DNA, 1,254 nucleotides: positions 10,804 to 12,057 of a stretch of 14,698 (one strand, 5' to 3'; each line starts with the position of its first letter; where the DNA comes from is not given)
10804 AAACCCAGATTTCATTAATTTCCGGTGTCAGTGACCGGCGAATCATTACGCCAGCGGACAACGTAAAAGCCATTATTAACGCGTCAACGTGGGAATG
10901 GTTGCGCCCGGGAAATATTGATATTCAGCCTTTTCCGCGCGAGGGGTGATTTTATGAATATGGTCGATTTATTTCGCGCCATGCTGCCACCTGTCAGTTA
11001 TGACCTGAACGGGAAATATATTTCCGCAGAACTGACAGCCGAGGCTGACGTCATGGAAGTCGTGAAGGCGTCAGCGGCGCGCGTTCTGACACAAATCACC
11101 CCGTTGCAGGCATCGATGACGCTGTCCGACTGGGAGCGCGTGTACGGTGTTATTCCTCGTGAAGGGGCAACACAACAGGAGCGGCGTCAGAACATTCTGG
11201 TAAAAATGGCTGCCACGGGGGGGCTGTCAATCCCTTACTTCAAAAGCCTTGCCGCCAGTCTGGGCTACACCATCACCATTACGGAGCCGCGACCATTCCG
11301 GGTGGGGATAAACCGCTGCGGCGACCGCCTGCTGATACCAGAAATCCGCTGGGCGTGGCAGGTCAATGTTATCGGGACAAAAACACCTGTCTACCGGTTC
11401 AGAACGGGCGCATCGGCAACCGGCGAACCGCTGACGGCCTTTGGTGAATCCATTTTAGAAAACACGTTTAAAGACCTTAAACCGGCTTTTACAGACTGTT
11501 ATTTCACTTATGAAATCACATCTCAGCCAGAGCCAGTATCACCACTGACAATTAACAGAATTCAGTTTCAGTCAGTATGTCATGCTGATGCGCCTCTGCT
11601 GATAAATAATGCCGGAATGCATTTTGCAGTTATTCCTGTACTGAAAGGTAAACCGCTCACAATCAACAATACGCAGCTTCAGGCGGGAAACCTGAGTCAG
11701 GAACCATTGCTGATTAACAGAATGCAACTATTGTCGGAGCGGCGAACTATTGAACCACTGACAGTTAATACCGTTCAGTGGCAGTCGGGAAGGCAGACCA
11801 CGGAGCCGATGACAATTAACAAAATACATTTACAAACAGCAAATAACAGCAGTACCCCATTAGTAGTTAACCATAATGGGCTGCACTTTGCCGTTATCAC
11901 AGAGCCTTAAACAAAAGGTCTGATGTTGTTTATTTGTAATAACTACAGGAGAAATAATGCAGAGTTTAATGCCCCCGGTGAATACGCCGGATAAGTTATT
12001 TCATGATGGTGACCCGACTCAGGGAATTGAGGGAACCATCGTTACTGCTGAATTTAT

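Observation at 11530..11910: gpI-like baseplate protein carries a C-terminal extension of seven tandem ~17-aa repeats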

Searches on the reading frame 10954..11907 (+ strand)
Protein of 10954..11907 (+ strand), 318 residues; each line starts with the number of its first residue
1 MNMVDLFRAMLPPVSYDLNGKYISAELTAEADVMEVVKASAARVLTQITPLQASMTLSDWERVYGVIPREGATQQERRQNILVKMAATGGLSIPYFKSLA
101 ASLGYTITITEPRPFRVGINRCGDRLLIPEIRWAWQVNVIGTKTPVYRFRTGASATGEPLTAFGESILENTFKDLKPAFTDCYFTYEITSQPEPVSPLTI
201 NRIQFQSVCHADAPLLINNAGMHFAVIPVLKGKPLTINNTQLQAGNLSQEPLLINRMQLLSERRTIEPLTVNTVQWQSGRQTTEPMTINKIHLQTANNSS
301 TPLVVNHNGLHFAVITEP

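Call 4: search_protein_families(library=pfam, proteins=[window:10954-11907:+], max_evalue=0.01)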
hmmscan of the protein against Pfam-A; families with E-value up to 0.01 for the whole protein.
window:10954-11907:+ (318 aa): 1 family
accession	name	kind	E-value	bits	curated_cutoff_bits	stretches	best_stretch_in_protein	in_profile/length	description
PF10076.14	Phage_Mu_Gp48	-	5.7e-30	104.6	37.4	1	9-187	5-150/150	Bacteriophage Mu-like, Gp48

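Call 19: find_homologous_proteins(query=window:10954-11907:+, max_evalue=0.001)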
Query window:10954-11907:+ (318 aa): 195 proteins with E <= 0.001 among 2367 candidates; the best 120 are listed.
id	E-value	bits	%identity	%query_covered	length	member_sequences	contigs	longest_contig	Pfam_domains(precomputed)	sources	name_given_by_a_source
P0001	2.2e-191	653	92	100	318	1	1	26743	PF10076.15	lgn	-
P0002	3.1e-159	547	79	100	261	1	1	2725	PF10076.15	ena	-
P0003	5.4e-113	395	94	59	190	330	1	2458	PF10076.15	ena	-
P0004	1.9e-108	380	91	59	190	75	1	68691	PF10076.15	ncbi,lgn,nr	ncbi:TPA: DUF2313 domain-containing protein [Escherichia coli]|nr:DUF2313 domain-containing protein 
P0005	7.4e-107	375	90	59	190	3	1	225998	PF10076.15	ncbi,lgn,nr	ncbi:TPA: DUF2313 domain-containing protein [Escherichia coli]|nr:DUF2313 domain-containing protein 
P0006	2.2e-97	344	82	59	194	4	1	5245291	PF10076.15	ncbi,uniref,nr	ncbi:DUF2313 domain-containing protein [Citrobacter portucalensis]|uniref:YmfQ family protein n=1 Ta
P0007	1.2e-94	335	79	59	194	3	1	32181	PF10076.15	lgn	-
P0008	3.5e-94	333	80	59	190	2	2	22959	PF10076.15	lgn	-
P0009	4.4e-94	333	79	59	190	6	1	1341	PF10076.15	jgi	jgi:uncharacterized protein YmfQ (DUF2313 family)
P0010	8.5e-94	332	79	59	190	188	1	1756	PF10076.15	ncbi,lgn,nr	ncbi:TPA: DUF2313 domain-containing protein [Escherichia coli]|nr:DUF2313 domain-containing protein 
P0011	2.3e-93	331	78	59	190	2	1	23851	PF10076.15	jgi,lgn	jgi:uncharacterized protein YmfQ (DUF2313 family)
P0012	1.1e-91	325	78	59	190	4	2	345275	PF10076.15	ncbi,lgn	ncbi:YmfQ family protein [Enterobacter cloacae]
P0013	7.7e-91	322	76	59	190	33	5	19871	PF10076.15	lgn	-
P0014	1.0e-90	322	76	59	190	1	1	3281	PF10076.15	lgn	-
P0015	4.6e-90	320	77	59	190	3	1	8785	PF10076.15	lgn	-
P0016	6.9e-90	319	76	59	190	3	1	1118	PF10076.15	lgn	-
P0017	2.1e-89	318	75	59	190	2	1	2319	PF10076.15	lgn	-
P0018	7.0e-89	316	76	59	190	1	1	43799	PF10076.15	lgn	-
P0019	3.2e-88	314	75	59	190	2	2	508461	PF10076.15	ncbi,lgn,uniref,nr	ncbi:DUF2313 domain-containing protein [Enterobacter sp. JMULE2]|uniref:YmfQ family protein n=1 Tax=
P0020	4.2e-88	313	75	59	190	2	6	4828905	PF10076.15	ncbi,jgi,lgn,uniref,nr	ncbi:YmfQ family protein [Intestinirhabdus alba]|jgi:uncharacterized protein YmfQ (DUF2313 family)|u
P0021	4.6e-88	313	74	59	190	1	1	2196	PF10076.15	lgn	-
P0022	6.6e-88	313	79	56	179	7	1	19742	PF10076.15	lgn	-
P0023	1.3e-87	312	75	59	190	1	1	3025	PF10076.15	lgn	-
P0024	3.4e-87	311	74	59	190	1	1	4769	PF10076.15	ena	-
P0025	5.8e-87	310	73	59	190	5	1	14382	PF10076.15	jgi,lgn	jgi:uncharacterized protein YmfQ (DUF2313 family)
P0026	7.1e-87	309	74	58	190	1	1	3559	PF10076.15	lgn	-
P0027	1.6e-86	308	74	59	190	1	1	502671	PF10076.15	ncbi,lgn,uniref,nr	ncbi:YmfQ family protein [Aeromonas veronii]|uniref:YmfQ family protein n=1 Tax=Aeromonas veronii Ta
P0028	4.7e-86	307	74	59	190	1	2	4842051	PF10076.15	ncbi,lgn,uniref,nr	ncbi:YmfQ family protein [Citrobacter braakii]|uniref:YmfQ family protein n=1 Tax=Citrobacter braaki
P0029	6.9e-86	306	72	59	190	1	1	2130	PF10076.15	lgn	-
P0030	1.5e-85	305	72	59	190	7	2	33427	PF10076.15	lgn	-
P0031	2.3e-85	304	73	59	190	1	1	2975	PF10076.15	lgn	-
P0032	3.3e-85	304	74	59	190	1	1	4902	PF10076.15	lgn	-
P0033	1.9e-84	301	72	59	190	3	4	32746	PF10076.15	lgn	-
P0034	3.6e-84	301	73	59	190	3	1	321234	PF10076.15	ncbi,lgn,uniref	ncbi:YmfQ family protein [Enterobacter mori]|uniref:YmfQ family protein n=1 Tax=Enterobacter mori Ta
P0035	6.4e-84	300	71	59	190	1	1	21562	PF10076.15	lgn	-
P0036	1.1e-82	296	69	59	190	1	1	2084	PF10076.15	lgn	-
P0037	1.0e-81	293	73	58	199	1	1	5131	PF10076.15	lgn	-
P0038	5.6e-77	277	66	59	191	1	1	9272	PF10076.15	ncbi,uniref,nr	ncbi:YmfQ family protein [Trabulsiella odontotermitis]|uniref:YmfQ family protein n=1 Tax=Trabulsiel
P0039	1.2e-76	276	67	58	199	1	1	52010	PF10076.15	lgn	-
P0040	2.2e-76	275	67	59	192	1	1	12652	PF10076.15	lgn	-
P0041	7.4e-74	267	65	59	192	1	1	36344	PF10076.15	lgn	-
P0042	4.4e-68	248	61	58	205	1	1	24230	PF10076.15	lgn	-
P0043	9.3e-59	217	55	55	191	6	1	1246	PF10076.15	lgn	-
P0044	1.1e-58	217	56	57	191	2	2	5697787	PF10076.15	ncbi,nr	ncbi:phage tail protein [Enterobacter hormaechei]|nr:putative phage tail protein [Enterobacter horma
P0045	1.4e-58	217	47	66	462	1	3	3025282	PF10076.15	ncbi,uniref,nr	ncbi:YmfQ family protein [Limnobaculum xujianqingii]|uniref:YmfQ family protein n=1 Tax=Limnobaculum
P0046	2.2e-58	216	52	59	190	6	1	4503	PF10076.15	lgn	-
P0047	3.1e-58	215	55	58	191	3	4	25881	PF10076.15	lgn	-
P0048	5.3e-58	215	53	59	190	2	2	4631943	PF10076.15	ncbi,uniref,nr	ncbi:DUF2313 domain-containing protein [Limnobaculum zhutongyuii]|uniref:DUF2313 domain-containing p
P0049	2.3e-57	213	53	59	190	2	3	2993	PF10076.15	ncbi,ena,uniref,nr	ncbi:YmfQ family protein [Lonsdalea britannica]|uniref:YmfQ family protein n=1 Tax=Lonsdalea britann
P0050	6.2e-57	211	54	58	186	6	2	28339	PF10076.15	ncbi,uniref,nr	ncbi:YmfQ family protein [Xenorhabdus cabanillasii]|uniref:Tail protein n=1 Tax=Xenorhabdus cabanill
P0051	8.1e-57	211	52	59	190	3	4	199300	PF10076.15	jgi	-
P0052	1.0e-56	210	53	55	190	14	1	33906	PF10076.15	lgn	-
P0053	2.2e-56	209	52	59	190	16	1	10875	PF10076.15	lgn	-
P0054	1.4e-55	207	53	58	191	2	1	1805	PF10076.15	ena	-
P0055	3.5e-55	205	53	58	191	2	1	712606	PF10076.15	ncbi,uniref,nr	ncbi:YmfQ family protein [Limnobaculum xujianqingii]|uniref:YmfQ family protein n=1 Tax=Limnobaculum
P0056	3.2e-54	202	52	58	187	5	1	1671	PF10076.15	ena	-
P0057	3.9e-54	202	55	58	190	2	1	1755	PF10076.15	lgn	-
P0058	4.3e-54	202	53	58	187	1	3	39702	PF10076.15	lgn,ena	-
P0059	9.6e-54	201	51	55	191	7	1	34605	PF10076.15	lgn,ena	-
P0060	1.0e-53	201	53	55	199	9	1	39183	PF10076.15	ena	-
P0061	5.8e-53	198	51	57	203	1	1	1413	PF10076.15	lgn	-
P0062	6.1e-53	198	53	58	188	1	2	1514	PF10076.15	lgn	-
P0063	1.5e-52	197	51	55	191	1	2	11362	PF10076.15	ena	-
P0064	2.4e-52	196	52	59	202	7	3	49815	PF10076.15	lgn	-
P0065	2.6e-52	196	51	58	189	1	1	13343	PF10076.15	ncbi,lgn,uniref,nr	ncbi:YmfQ family protein [Burkholderia pyrrocinia]|uniref:YmfQ family protein n=1 Tax=Burkholderia p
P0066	4.4e-52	195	53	55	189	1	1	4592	PF10076.15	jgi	jgi:uncharacterized protein YmfQ (DUF2313 family)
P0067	7.3e-52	194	50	55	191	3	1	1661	PF10076.15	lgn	-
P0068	1.0e-51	194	49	55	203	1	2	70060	PF10076.15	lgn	-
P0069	1.0e-51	194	49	59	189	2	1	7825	PF10076.15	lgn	-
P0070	1.1e-51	194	50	58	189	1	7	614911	PF10076.15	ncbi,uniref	ncbi:YmfQ family protein [Paraburkholderia sp. BR14263]|uniref:YmfQ family protein n=1 Tax=unclassif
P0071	1.3e-51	194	55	57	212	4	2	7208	PF10076.15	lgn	-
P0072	1.3e-51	194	52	58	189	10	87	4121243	PF10076.15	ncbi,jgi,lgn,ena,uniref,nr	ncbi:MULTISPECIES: YmfQ family protein [Microvirgula]|uniref:DUF2313 domain-containing protein n=1 T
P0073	1.7e-51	193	50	59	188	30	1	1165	PF10076.15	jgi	-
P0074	4.4e-51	192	49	59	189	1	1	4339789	PF10076.15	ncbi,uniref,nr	ncbi:YmfQ family protein [Pseudogulbenkiania sp. MAI-1]|uniref:YmfQ family protein n=1 Tax=Pseudogul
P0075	4.5e-51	192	53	58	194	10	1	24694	PF10076.15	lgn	-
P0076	5.8e-51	192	51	59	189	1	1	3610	PF10076.15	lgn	-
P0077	1.0e-50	191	49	55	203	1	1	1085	PF10076.15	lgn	-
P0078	1.5e-50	190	50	55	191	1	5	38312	PF10076.15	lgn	-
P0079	1.5e-50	190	49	55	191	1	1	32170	PF10076.15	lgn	-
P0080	2.0e-50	190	50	55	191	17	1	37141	PF10076.15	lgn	-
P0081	2.6e-50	189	49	58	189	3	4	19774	PF10076.15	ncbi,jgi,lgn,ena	-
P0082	3.4e-50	189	53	55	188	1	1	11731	PF10076.15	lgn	-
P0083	5.5e-50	188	48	57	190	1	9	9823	PF10076.15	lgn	-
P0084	6.4e-50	188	53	58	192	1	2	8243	PF10076.15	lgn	-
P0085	6.7e-50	188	52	55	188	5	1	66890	PF10076.15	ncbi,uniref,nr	ncbi:phage tail protein [Crenobacter luteus]|uniref:Phage tail protein n=1 Tax=Crenobacter luteus Ta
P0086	7.7e-50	188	49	55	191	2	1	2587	PF10076.15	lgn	-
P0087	1.0e-49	187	49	56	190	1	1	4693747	PF10076.15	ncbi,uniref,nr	ncbi:YmfQ family protein [Dickeya oryzae]|uniref:YmfQ family protein n=1 Tax=Dickeya oryzae TaxID=12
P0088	1.4e-49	187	50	59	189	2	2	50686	PF10076.15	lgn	-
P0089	1.7e-49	187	52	58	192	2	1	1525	PF10076.15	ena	-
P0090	2.2e-49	186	50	59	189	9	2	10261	PF10076.15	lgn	-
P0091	3.3e-49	186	49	55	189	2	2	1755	PF10076.15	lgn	-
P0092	3.4e-49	186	51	59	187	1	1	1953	PF10076.15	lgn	-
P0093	4.1e-49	185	52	58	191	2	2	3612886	PF10076.15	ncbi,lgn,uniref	ncbi:YmfQ family protein [Robbsia andropogonis]|uniref:YmfQ family protein n=1 Tax=Robbsia andropogo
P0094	5.7e-49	185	48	58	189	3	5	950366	PF10076.15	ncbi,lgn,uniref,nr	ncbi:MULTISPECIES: YmfQ family protein [Burkholderia]|uniref:YmfQ family protein n=1 Tax=Burkholderi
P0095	5.7e-49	185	50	59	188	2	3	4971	PF10076.15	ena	-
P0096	6.3e-49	185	48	58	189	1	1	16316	PF10076.15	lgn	-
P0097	6.4e-49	185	48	58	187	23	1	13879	PF10076.15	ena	-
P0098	1.8e-48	183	50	59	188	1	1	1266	PF10076.15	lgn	-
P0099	2.9e-48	183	49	59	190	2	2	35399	PF10076.15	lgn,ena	-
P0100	3.7e-48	182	49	59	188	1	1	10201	PF10076.15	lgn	-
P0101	7.8e-48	181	48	58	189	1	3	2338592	PF10076.15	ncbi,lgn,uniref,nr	ncbi:hypothetical protein KY49_3283 [Burkholderia sp. MSHR3999]|uniref:YmfQ family protein n=1 Tax=B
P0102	1.0e-47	181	52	60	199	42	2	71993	PF10076.15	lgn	-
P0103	1.1e-47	181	49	58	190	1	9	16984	PF10076.15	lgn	-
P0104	1.5e-47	180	45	58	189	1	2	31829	PF10076.15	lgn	-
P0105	1.6e-47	180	47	59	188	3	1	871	PF10076.15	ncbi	-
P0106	5.1e-47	179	48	59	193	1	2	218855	PF10076.15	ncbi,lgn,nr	ncbi:YmfQ family protein [Neisseriaceae bacterium ESL0693]|nr:YmfQ family protein [Neisseriaceae bac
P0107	8.9e-47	178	52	55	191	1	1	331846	PF10076.15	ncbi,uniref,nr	ncbi:YmfQ family protein [Jeongeupia chitinilytica]|uniref:Phage tail protein n=1 Tax=Jeongeupia chi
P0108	1.9e-46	177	47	58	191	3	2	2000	PF10076.15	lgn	-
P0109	2.4e-46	176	47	58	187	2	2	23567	PF10076.15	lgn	-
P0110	2.9e-46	176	48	58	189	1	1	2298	PF10076.15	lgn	-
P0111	3.1e-46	176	49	59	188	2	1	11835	PF10076.15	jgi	jgi:uncharacterized protein YmfQ (DUF2313 family)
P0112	4.7e-46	175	46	58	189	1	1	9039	PF10076.15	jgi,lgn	-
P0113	3.6e-45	173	50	56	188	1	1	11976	PF10076.15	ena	-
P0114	4.3e-45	172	46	58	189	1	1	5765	PF10076.15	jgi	jgi:uncharacterized protein YmfQ (DUF2313 family)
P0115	5.5e-45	172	46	58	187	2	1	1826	PF10076.15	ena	-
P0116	6.4e-45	172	47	60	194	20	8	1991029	PF10076.15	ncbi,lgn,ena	-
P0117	9.3e-45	171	47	56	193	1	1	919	PF10076.15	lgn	-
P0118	1.2e-44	171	47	56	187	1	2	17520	PF10076.15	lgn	-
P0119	3.1e-44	169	46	59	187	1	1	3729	PF10076.15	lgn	-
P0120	3.3e-44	169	48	59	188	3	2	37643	PF10076.15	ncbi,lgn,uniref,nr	ncbi:YmfQ family protein [Kingella kingae]|uniref:YmfQ family protein n=1 Tax=Kingella kingae TaxID=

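Call 22: find_encoding_contigs(protein=P0001, flank=10000, max_places=4)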
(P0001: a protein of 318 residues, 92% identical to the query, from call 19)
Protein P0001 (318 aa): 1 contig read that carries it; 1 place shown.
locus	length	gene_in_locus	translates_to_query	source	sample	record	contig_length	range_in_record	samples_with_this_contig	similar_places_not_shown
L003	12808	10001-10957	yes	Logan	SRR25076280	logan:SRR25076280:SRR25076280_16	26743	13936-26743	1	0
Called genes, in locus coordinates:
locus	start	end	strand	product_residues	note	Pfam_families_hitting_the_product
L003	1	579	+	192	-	PF08873:Phage_Mu_Gp37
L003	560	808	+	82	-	PF10948:DUF2635 (weak)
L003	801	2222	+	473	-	PF04984:Phage_sheath_1, PF17482:Phage_sheath_1C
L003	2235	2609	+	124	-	-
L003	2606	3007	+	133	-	-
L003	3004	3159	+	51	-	-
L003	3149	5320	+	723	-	PF10145:PhageMin_Tail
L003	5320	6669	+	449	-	PF07157:DNA_circ_N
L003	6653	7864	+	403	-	PF21683:GpP-like_1st, PF22255:Gp44-like_2nd, PF22630:NMB1110_3rd, PF22174:NMB1110-like_C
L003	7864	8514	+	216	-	PF06890:Phage_Mu_Gp45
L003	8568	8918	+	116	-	PF07409:GP46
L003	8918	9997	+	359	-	PF04865:Baseplate_J, PF26078:Baseplate_J_M, PF26079:Baseplate_J_C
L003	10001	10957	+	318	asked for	PF10076:Phage_Mu_Gp48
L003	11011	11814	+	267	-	PF03406:Phage_fiber_2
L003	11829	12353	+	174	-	PF02413:Caudo_TAP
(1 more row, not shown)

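Call 23: find_encoding_contigs(protein=window:10954-11907:+, flank=10000, max_places=6)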
Protein window:10954-11907:+ (318 aa): 24 contigs read that carry it; 6 places shown.
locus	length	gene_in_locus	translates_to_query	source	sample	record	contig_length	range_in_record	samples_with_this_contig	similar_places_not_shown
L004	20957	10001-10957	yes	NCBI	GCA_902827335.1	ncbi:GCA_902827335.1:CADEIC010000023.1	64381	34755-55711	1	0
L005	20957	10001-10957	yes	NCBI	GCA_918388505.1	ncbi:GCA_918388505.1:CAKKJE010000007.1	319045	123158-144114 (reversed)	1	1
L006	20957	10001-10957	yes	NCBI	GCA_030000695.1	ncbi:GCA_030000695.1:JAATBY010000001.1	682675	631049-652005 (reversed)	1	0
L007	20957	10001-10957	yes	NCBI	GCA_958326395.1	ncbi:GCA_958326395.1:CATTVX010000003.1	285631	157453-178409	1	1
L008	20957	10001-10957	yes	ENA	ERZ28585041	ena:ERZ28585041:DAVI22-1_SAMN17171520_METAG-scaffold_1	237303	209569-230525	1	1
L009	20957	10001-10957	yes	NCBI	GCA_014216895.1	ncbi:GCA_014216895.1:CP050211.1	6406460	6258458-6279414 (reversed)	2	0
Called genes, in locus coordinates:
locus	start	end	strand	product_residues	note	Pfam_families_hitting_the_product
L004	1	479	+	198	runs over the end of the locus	PF08873:Phage_Mu_Gp37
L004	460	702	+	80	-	PF10948:DUF2635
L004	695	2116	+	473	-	PF04984:Phage_sheath_1, PF17482:Phage_sheath_1C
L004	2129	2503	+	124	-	-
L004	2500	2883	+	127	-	-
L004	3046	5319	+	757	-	PF10145:PhageMin_Tail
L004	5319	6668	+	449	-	PF07157:DNA_circ_N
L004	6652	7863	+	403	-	PF21683:GpP-like_1st, PF22255:Gp44-like_2nd, PF22630:NMB1110_3rd, PF22174:NMB1110-like_C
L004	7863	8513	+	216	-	PF06890:Phage_Mu_Gp45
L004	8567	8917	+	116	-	PF07409:GP46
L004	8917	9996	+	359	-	PF04865:Baseplate_J, PF26078:Baseplate_J_M, PF26079:Baseplate_J_C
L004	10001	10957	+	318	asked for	PF10076:Phage_Mu_Gp48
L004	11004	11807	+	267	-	PF03406:Phage_fiber_2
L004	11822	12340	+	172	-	PF02413:Caudo_TAP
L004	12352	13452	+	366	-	-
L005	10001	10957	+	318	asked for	PF10076:Phage_Mu_Gp48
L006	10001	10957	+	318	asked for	PF10076:Phage_Mu_Gp48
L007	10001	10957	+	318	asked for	PF10076:Phage_Mu_Gp48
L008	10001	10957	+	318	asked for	PF10076:Phage_Mu_Gp48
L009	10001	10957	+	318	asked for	PF10076:Phage_Mu_Gp48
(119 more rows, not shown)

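Call 27: search_protein_families(library=pfam, proteins=[P0045], max_evalue=0.1)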
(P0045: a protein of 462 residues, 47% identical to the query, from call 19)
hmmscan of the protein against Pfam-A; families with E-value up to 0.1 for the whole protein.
P0045 (462 aa): 1 family
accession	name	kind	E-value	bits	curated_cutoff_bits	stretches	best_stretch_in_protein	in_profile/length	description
PF10076.14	Phage_Mu_Gp48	-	6e-28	98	37.4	1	7-187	3-150/150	Bacteriophage Mu-like, Gp48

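Call 48: search_protein_families(library=phrogs, proteins=[window:10954-11907:+], max_evalue=0.01)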
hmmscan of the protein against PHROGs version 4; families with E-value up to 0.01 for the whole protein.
window:10954-11907:+ (318 aa): 4 families
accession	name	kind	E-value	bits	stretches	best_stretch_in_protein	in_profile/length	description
phrog_203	-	tail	2.9e-68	230.4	1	2-193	11-206/224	baseplate wedge subunit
phrog_521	-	tail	4.9e-10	39.6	1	19-110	40-133/534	tail protein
phrog_11744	-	unknown function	1.6e-08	35.8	1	77-188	4-113/115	-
phrog_1160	-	tail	0.005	16.6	0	38-94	51-110/528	baseplate protein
